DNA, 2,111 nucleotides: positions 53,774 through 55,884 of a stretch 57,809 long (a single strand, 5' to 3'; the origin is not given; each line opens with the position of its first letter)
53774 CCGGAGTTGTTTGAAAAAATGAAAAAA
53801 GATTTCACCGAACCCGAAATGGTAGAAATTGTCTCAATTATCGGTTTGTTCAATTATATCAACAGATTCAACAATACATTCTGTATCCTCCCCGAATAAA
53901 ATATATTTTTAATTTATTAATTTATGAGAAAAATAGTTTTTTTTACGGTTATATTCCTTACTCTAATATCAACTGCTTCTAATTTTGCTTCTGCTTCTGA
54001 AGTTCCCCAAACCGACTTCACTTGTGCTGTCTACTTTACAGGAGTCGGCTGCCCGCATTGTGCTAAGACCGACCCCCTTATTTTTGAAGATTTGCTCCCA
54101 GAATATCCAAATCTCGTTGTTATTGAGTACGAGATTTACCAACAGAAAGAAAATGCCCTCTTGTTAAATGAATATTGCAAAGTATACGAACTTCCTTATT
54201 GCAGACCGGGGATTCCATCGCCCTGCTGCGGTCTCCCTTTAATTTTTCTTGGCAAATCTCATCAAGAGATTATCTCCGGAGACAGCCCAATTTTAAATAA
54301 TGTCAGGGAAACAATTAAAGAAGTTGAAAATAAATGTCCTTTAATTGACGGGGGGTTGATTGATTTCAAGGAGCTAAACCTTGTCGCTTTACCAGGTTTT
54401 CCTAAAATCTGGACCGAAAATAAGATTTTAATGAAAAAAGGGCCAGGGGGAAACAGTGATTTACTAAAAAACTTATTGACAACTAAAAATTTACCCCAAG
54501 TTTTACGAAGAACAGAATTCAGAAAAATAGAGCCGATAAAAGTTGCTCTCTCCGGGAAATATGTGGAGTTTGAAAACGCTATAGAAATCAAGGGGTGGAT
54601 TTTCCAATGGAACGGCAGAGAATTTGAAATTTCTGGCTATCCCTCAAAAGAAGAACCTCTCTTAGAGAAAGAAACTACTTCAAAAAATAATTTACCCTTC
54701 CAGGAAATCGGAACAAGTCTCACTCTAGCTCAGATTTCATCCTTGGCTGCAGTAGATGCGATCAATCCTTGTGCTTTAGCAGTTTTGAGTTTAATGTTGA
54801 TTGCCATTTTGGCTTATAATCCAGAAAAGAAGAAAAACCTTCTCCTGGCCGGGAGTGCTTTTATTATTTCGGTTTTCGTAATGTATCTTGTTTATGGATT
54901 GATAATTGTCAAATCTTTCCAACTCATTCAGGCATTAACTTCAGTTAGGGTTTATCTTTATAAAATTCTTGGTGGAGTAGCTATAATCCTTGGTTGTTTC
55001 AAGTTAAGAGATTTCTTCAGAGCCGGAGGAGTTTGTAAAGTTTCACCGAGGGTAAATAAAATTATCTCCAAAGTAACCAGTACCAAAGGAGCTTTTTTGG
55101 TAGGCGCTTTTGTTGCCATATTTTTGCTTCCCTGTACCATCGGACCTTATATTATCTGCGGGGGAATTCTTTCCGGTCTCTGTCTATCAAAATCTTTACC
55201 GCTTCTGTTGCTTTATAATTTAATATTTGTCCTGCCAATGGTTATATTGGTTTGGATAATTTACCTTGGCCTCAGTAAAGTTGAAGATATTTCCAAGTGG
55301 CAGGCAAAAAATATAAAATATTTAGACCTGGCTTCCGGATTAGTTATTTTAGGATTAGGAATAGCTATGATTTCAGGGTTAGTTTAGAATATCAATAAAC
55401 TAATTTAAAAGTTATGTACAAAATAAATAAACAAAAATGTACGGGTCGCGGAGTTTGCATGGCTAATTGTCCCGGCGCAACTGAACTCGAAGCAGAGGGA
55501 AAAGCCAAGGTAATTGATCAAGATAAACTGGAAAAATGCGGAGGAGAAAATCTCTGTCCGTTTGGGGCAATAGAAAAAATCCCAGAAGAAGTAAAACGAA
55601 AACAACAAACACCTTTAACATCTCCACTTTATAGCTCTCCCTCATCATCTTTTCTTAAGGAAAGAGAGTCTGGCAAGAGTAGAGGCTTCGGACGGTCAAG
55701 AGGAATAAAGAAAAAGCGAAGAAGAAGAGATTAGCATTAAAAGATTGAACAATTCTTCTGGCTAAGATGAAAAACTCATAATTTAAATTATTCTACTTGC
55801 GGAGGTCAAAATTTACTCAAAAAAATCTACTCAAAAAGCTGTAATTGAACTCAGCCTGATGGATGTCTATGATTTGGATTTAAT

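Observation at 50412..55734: Seven-gene translationally coupled metal / Fe-S / thiol-redox cluster built around NifX-like domains, with no nitrogenase genes in this window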

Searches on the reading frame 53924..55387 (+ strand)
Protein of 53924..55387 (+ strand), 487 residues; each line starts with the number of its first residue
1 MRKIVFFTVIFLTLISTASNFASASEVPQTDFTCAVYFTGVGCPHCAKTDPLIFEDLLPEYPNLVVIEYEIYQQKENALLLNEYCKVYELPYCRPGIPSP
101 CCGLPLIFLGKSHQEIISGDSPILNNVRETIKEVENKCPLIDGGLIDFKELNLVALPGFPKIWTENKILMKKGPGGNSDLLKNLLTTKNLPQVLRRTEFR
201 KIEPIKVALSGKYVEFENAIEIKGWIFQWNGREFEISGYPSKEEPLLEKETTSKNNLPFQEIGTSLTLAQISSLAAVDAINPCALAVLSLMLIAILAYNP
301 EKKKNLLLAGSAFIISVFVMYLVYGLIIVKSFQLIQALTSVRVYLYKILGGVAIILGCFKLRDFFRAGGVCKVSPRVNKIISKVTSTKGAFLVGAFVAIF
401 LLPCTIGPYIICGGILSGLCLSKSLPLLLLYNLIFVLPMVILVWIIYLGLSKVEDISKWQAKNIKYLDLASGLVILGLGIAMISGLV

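Call 3: search_protein_families(library=pfam, proteins=[window:53924-55387:+], max_evalue=0.01)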
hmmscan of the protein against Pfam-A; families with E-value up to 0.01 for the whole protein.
window:53924-55387:+ (487 aa): 0 families

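Call 4: search_protein_families(library=ncbifam, proteins=[window:53924-55387:+], max_evalue=0.01)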
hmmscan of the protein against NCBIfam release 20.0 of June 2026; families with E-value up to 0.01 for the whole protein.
window:53924-55387:+ (487 aa): 0 families

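Call 5: search_protein_families(library=pfam, proteins=[window:53924-55387:+], max_evalue=5)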
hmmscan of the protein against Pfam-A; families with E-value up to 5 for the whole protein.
window:53924-55387:+ (487 aa): 0 families

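Call 19: find_homologous_proteins(query=window:53924-55387:+)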
Query window:53924-55387:+ (487 aa): 1007 proteins with E <= 0.001 among 8000 candidates; the best 120 are listed.
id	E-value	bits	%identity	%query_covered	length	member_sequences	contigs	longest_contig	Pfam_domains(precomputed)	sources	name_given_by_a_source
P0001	0.0e+0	1077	100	100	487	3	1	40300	-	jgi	-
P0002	9.3e-205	699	68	100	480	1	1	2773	-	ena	-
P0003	5.2e-200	684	65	100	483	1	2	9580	PF11139.15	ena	-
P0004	7.3e-195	667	67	100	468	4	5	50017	-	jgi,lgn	-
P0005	1.1e-184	633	63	100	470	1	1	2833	PF11139.15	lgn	-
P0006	6.3e-180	617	63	100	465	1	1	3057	PF11139.15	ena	-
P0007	4.9e-179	614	63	100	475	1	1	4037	PF11139.15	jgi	jgi:cytochrome c biogenesis protein CcdA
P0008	1.0e-176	607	58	97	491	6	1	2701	PF11139.15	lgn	-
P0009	2.2e-176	606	60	100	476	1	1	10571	PF11139.15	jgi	-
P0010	1.7e-175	603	62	94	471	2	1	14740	-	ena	-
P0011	9.6e-175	600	61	96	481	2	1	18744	PF11139.15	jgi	-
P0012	9.8e-175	600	62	100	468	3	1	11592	PF11139.15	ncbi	-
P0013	8.6e-174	597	63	96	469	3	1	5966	PF11139.15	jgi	jgi:cytochrome c biogenesis protein CcdA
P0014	9.5e-174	597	67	89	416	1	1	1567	PF11139.15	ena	-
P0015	1.0e-173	597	61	99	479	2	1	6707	PF11139.15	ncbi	-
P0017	4.5e-173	595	61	100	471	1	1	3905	PF11139.15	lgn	-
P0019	6.7e-173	594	61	96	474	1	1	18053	PF11139.15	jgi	-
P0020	1.8e-172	593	59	100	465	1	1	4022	PF11139.15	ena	-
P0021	6.6e-172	591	60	100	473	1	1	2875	PF11139.15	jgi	-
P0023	2.2e-171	589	58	98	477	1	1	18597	PF11139.15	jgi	jgi:cytochrome c biogenesis protein CcdA/thiol-disulfide isomerase/thioredoxin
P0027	2.9e-166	572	60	98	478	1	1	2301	PF11139.15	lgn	-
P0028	3.5e-165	569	58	94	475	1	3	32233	PF11139.15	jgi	-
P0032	3.5e-164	565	58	100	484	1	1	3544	PF11139.15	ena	-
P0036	2.2e-162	559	59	97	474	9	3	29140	PF11139.15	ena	-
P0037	2.4e-159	549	57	96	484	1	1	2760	PF11139.15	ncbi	-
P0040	5.1e-158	545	57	94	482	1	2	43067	PF11139.15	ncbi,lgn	-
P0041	3.1e-156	539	56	97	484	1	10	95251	PF11139.15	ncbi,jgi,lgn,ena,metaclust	metaclust:\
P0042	7.1e-156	538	53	97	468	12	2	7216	PF11139.15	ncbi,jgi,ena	-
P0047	1.6e-151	524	66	53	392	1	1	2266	PF11139.15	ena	-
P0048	3.7e-150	519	51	100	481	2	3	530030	PF11139.15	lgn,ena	-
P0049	1.1e-149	518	53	98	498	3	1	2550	PF11139.15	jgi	-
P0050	2.1e-149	517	55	96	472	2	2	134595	PF11139.15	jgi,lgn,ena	-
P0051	2.5e-149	516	52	100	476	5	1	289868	PF11139.15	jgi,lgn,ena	-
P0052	4.2e-149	516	56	95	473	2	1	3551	PF11139.15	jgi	-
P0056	1.3e-148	514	52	100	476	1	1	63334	PF11139.15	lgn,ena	-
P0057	2.1e-148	513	57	96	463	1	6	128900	PF11139.15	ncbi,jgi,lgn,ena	-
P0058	2.3e-148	513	51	100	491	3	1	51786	PF11139.15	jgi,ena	-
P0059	5.2e-148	512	53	96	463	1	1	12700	PF11139.15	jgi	-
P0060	5.4e-148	512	52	100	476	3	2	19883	PF11139.15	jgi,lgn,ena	-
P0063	3.9e-146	506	53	93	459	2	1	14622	PF11139.15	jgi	jgi:cytochrome c biogenesis protein CcdA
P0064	8.8e-146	505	52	100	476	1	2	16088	PF11139.15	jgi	-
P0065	1.4e-145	504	57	94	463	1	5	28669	PF11139.15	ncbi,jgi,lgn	-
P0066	1.4e-145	504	52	96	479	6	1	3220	PF11139.15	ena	-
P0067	1.9e-145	504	56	98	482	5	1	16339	PF11139.15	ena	-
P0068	3.3e-145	503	53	100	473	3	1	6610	PF11139.15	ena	-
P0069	7.5e-145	502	56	96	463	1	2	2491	PF11139.15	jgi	-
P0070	7.5e-145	502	54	100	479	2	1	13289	PF11139.15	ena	-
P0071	1.1e-144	501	50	100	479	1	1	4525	PF11139.15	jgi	-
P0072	1.5e-144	501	52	100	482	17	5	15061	PF11139.15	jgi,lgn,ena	-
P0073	1.5e-144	501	53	100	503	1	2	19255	PF11139.15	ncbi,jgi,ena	-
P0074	1.7e-144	501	51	96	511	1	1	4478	PF11139.15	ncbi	-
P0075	1.7e-144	501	52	100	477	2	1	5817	PF11139.15,PF13386.13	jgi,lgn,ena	-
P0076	1.7e-144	501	50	100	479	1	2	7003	PF11139.15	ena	-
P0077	2.7e-144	500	50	99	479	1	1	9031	PF11139.15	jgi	-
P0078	2.8e-144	500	53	96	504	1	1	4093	PF11139.15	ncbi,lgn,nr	ncbi:MAG: cytochrome c biogenesis CcdA family protein [Patescibacteria group bacterium]|nr:cytochrom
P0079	3.6e-144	499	53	100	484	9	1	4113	PF11139.15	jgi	-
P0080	4.1e-144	499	53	95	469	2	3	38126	PF11139.15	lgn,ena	-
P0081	5.6e-144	499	54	100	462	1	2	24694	PF11139.15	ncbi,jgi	-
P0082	9.1e-144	498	51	95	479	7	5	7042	PF11139.15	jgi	-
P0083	9.5e-144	498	47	99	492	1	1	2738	PF11139.15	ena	-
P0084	1.3e-143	498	51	100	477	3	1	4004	PF11139.15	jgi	-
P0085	1.4e-143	498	54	100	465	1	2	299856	PF11139.15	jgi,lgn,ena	-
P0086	1.6e-143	497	51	100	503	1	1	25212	PF11139.15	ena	-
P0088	3.1e-143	496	52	100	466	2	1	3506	PF11139.15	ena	-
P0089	4.7e-143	496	53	100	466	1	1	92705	PF11139.15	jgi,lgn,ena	-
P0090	4.8e-143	496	51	99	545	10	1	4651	PF11139.15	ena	-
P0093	1.9e-142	494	52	100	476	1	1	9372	PF11139.15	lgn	-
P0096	2.2e-142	494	51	95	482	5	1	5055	PF11139.15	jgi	-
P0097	2.4e-142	493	51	100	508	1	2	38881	PF11139.15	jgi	-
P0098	2.6e-142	493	53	100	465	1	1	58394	PF11139.15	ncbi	-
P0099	3.6e-142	493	53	99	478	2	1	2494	PF11139.15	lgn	-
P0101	6.0e-142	492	51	100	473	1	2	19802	PF11139.15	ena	-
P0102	6.3e-142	492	51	100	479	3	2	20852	PF11139.15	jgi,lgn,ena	-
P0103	7.4e-142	492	51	100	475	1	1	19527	PF11139.15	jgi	-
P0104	1.3e-141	491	52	100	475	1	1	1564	PF11139.15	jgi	-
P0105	1.4e-141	491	52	100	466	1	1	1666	PF11139.15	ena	-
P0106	1.8e-141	491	51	100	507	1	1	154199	PF11139.15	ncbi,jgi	-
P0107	2.1e-141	490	53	93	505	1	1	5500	PF11139.15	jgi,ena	-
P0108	3.6e-141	490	51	100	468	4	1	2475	PF11139.15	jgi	-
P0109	4.4e-141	489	54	96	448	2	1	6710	PF11139.15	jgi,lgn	-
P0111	5.9e-141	489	56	96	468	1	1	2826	PF11139.15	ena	-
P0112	5.9e-141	489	51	100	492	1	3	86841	PF11139.15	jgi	-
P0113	9.4e-141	488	51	100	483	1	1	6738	PF11139.15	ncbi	-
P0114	1.3e-140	488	52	100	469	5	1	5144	PF11139.15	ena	-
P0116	1.7e-140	487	52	100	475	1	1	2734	PF11139.15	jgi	jgi:hypothetical protein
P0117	1.8e-140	487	51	94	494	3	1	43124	PF11139.15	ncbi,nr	ncbi:GAP family protein [bacterium]|nr:GAP family protein [bacterium]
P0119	2.3e-140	487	52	94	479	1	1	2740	PF11139.15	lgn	-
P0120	2.5e-140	487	51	96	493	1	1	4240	PF11139.15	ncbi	-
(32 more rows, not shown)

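Call 21: find_related_loci(query=A1, collection=genome_contigs, flank=10000)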
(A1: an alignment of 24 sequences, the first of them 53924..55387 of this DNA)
Query A1 (487 aa) in genome_contigs; peptide patterns used: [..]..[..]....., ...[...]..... (x = any residue, [..] = any of these).
375 stretches matched a pattern; 337 encode a relative of the query (tblastn E <= 1e-3); the best 80 are kept; 80 distinct loci.
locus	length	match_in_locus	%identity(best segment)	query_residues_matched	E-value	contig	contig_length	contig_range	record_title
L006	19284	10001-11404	67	1-487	0e+0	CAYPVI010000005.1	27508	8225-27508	MAG TPA_asm: uncultured Candidatus Saccharibacteria bacterium isolate binchicken_co100_411 genome assembly, contig: NODE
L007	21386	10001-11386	59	1-487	2e-177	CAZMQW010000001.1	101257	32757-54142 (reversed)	MAG TPA_asm: uncultured Candidatus Saccharibacteria bacterium isolate binchicken_co34_534 genome assembly, contig: NODE_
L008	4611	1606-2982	57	15-487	2e-176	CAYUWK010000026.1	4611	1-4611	MAG TPA_asm: uncultured Candidatus Saccharibacteria bacterium isolate binchicken_co181_470 genome assembly, contig: NODE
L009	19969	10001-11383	56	14-487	2e-171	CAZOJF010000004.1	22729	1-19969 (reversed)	MAG TPA_asm: uncultured Candidatus Saccharibacteria bacterium isolate binchicken_co51_202 genome assembly, contig: NODE_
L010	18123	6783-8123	62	29-487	3e-171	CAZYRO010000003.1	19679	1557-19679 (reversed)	MAG TPA_asm: uncultured Candidatus Saccharibacteria bacterium isolate SRP178699_co2_519 genome assembly, contig: NODE_19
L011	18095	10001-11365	59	14-487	1e-168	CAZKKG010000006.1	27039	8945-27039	MAG TPA_asm: uncultured Candidatus Saccharibacteria bacterium isolate SRP178699_co1_415 genome assembly, contig: NODE_19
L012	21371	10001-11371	57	29-487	5e-161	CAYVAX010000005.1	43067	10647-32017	MAG TPA_asm: uncultured Candidatus Saccharibacteria bacterium isolate binchicken_co17_257 genome assembly, contig: NODE_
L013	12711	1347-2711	55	17-487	2e-159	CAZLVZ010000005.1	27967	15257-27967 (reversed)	MAG TPA_asm: uncultured Candidatus Saccharibacteria bacterium isolate SRP191223_co1_119 genome assembly, contig: NODE_13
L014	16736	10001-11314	57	29-487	8e-159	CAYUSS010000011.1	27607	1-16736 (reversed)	MAG TPA_asm: uncultured Candidatus Saccharibacteria bacterium isolate binchicken_co34_299 genome assembly, contig: NODE_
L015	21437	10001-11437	51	1-485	5e-158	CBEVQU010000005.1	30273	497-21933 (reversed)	MAG TPA_asm: uncultured bacterium isolate SRR24791474_concoct_33 genome assembly, contig: ERZ25515408.346, whole genome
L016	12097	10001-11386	54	1-487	2e-157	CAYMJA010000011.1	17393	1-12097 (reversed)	MAG TPA_asm: uncultured Candidatus Saccharibacteria bacterium isolate SRP214966_co5_52 genome assembly, contig: NODE_272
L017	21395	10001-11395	53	1-487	9e-157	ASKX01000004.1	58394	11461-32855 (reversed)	Candidatus Paceibacter normanii SCGC AAA255-P19 A255P19DRAFT_contig_2_0.4_C, whole genome shotgun sequence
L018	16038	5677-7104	52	1-487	9e-157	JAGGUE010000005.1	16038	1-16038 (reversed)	MAG: Candidatus Aenigmatarchaeota archaeon isolate AUK066 PB_MBMC_020_c_000000000068, whole genome shotgun sequence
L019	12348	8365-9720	56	13-487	1e-153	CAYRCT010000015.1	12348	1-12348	MAG TPA_asm: uncultured Candidatus Saccharibacteria bacterium isolate SRP191223_co1_33 genome assembly, contig: NODE_571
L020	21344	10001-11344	57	21-487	3e-153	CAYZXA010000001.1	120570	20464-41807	MAG TPA_asm: uncultured Candidatus Saccharibacteria bacterium isolate SRP178699_co2_33 genome assembly, contig: NODE_18_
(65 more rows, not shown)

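Call 25: search_solved_structures(query=A1, max_evalue=10, show_alignments=2)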
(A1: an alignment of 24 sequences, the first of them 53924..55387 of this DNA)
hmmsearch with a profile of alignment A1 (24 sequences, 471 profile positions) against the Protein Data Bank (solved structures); distinct sequences matched with E-value up to 10: 9.
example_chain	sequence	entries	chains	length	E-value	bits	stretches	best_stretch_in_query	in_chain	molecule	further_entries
6nen_A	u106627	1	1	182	0.00082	21.7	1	26-142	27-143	Copper resistance protein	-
6mhh_A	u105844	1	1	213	0.0012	21.1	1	26-142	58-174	Metal resistance protein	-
4xvw_A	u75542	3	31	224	0.0013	21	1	26-142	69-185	DsbA-like protein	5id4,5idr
4gxz_A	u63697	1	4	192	0.022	17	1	26-78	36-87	Suppression of copper sensitivity protein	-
9f6v_D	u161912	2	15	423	0.45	12.6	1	28-103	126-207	Asgard tubulin B homolog (AtubB2) from Candidatus Lokiarchaeum ossiferum | Asgard tubulin AtubB2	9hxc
1fo5_A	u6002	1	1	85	0.6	12.2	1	35-105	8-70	THIOREDOXIN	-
6g61_A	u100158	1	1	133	1.4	11.1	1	18-64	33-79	Thioredoxin O1, mitochondrial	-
4mkm_A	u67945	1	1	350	1.7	10.7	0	191-237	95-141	Putative surface anchored protein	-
5vkv_A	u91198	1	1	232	3.5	9.7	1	370-469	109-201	Cytochrome c-type biogenesis protein CcdA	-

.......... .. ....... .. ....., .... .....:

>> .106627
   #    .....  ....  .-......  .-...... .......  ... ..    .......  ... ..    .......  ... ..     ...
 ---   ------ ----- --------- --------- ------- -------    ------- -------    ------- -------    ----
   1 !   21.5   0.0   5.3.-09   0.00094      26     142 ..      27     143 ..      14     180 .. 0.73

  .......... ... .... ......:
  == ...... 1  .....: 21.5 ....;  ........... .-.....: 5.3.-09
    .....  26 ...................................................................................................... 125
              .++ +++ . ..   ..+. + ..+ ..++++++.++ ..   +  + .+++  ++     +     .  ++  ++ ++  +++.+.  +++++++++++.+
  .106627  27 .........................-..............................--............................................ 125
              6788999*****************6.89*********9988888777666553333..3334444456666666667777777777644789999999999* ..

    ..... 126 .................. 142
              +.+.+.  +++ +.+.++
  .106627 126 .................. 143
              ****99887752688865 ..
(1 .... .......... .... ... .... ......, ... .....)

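Call 38: predict_structure(alignment_id=A1)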
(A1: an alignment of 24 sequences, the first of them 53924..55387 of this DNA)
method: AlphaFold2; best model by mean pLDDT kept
length: 487 residues; sequences in the alignment: 24
mean_pLDDT: 76.6   pTM: 0.47
mean pLDDT of the five models: 76.6, 74.1, 70.7, 69.8, 68.9
residues with pLDDT >= 90: 139; 70-90: 207; 50-70: 98; < 50: 43
segments of 3 or more residues with pLDDT < 50: 19-29, 240-265, 369-372
pLDDT, mean of each block of 10 residues (from residue 1): 67 60 41 93 88 92 95 90 94 80 93 91 92 90 93 95 96 92 91 86 90 89 95 61 38 31 53 76 70 67 76 80 77 65 74 79 65 54 60 64 67 63 76 83 82 75 75 77 72
secondary structure, 60 per line:
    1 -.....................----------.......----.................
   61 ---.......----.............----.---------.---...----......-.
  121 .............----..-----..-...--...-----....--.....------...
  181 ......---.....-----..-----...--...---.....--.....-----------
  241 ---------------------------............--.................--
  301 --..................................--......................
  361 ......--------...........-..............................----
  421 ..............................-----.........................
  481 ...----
elements in order: H2-22 E33-39 H44-60 E64-70 H75-87 E106-108 E116-118 H120-133 E161-164 E167-171 H178-186 H190-194 E207-209 E212-214 E218-222 E225-229 H268-279 H282-298 H303-336 H339-366 H375-385 H387-416 H421-450 H456-483

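Call 42: fold_search(model_id=the predicted structure, library=pdb)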
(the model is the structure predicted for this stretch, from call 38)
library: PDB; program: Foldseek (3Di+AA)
matches with E <= 10: 362; with E <= 0.001: 0
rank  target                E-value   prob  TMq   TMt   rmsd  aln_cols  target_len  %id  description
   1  5vkv_MODEL_1_A        4.8e-02  0.99  0.28  0.51   6.7       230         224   23  Solution NMR structure of the membrane electron transporter CcdA (released 2018-01-31)
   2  6iu3                  2.7e-01  0.51  0.16  0.30  24.1       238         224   13  Crystal structure of iron transporter VIT1 with zinc ions (released 2019-02-06)
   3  3zx6_B                3.3e-01  0.15  0.09  0.13  47.7       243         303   12  Structure of Hamp(AF1503)-Tsr fusion - Hamp (A291V) mutant (released 2012-02-29)
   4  9a65_B                4.2e-01  0.08  0.07  0.06  53.5       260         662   13  Integrative model of YVAQ-MCPB by crosslinking MS and deep learning (released 2024-09-18)
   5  6mws                  4.4e-01  0.94  0.14  0.53   4.0        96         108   19  crystal structure of the reduced Grx1 from Saccharomyces cerevisiae (released 2019-05-15)
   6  8jmt                  4.4e-01  0.14  0.12  0.20  21.0       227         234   14  Structure of the adhesion GPCR ADGRL3 in the apo state (released 2023-09-06)
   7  3zx6_A                4.9e-01  0.10  0.09  0.13  44.9       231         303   12  Structure of Hamp(AF1503)-Tsr fusion - Hamp (A291V) mutant (released 2012-02-29)
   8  3vfi                  5.1e-01  0.85  0.15  0.55   6.7       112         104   20  Crystal Structure of a Metagenomic Thioredoxin (released 2013-01-23)
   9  6h2f_D                5.6e-01  0.08  0.09  0.12  42.5       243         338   14  Structure of the pre-pore AhlB of the tripartite alpha-pore forming toxin, AHL, from Aeromonas hydrophila. (released 2019-07-10)
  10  5gtm_B                7.2e-01  0.07  0.09  0.09  24.9       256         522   10  Modified human MxA, nucleotide-free form (released 2017-05-31)
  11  5gtm_A                7.2e-01  0.06  0.09  0.08  25.9       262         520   10  Modified human MxA, nucleotide-free form (released 2017-05-31)
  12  6r7r_C                7.6e-01  0.14  0.14  0.16  22.9       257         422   12  Crystal structure of the glutamate transporter homologue GltTk in complex with D-aspartate (released 2019-04-17)
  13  8xss_B                8.0e-01  0.08  0.10  0.08  21.0       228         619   13  Cryo-EM structure of MsRv1273c/72c from Mycobacterium smegmatis in the ADP-bound IFasym-3 state (ATP 37 degrees C trea (released 2025-05-14)
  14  2jac                  9.2e-01  0.87  0.14  0.53   4.0        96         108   18  Glutaredoxin Grx1p C30S mutant from yeast (released 2006-12-11)
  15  5tsa                  9.2e-01  0.08  0.09  0.17  18.2       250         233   14  Crystal structure of the Zrt-/Irt-like protein from Bordetella bronchiseptica with bound Zn2+ (released 2017-09-20)
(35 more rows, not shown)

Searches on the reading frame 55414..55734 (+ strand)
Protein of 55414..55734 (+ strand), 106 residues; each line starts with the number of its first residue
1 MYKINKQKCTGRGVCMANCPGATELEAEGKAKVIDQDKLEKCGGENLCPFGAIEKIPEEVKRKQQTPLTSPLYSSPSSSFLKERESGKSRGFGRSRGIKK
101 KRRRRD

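Call 3: search_protein_families(library=pfam, proteins=[window:55414-55734:+], max_evalue=0.01)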
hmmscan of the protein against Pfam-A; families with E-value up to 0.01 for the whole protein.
window:55414-55734:+ (106 aa): 3 families
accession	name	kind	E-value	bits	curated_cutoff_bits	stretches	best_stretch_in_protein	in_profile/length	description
PF13459.11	Fer4_15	-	1.4e-05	26.1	22.4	1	4-37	3-36/66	4Fe-4S single cluster domain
PF13237.11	Fer4_10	-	0.00062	20.1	25.5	1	2-42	2-45/53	4Fe-4S dicluster domain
PF25160.1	LdpA_Fe-S-bd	-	0.0095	16.1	27.6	0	4-21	23-40/49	LdpA Fe-S cluster-binding domain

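Call 4: search_protein_families(library=ncbifam, proteins=[window:55414-55734:+], max_evalue=0.01)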
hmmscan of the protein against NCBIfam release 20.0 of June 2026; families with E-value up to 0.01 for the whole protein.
window:55414-55734:+ (106 aa): 12 families
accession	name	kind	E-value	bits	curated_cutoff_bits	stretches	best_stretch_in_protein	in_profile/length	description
NF040864.1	HgcB_ferredoxin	equivalog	5.6e-06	26.1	99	1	3-54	10-62/93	mercury methylation ferredoxin HgcB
TIGR02179.1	PorD_KorD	subfamily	0.00013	22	60.05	1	4-59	22-78/78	2-oxoacid:acceptor oxidoreductase, delta subunit, pyruvate/2-ketoisovalerate family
TIGR02700.1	flavo_MJ0208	hypoth_equivalog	0.00013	21.3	251.35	1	2-56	143-197/234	dihydromethanopterin reductase (acceptor)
NF040684.1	PorD_Arch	equivalog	0.00022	21.2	120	1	4-59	29-85/85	pyruvate synthase subunit PorD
NF058577.1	FdxA_fam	equivalog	0.00033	20.8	65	1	2-52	3-52/52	4Fe-4S ferredoxin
TIGR04105.1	FeFe_hydrog_B1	subfamily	0.00033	19.4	450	0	3-20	184-201/462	monomeric [FeFe] hydrogenase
NF043069.1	T4HPD_activ_SAM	equivalog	0.0017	17.7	425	1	4-63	48-107/299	trans-4-hydroxy-L-proline dehydratase activase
NF005503.0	PRK07118.1-2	equivalog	0.0045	16.3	252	1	8-59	139-190/292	RnfABCDGE type electron transport complex subunit B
NF045874.1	Vhu_polyferre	exception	0.0046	15.7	600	1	7-62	128-183/381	F420-non-reducing hydrogenase associated-polyferredoxin VhuB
NF007203.0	PRK09624.1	equivalog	0.0047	17.1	171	1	3-58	47-103/105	pyuvate ferredoxin oxidoreductase subunit delta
NF045790.1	OxalOxreddelta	equivalog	0.0053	16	230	1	4-58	257-311/316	oxalate oxidoreductase subunit delta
TIGR03294.1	FrhG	equivalog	0.0063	16.3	245.5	1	4-44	171-210/228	coenzyme F420 hydrogenase subunit gamma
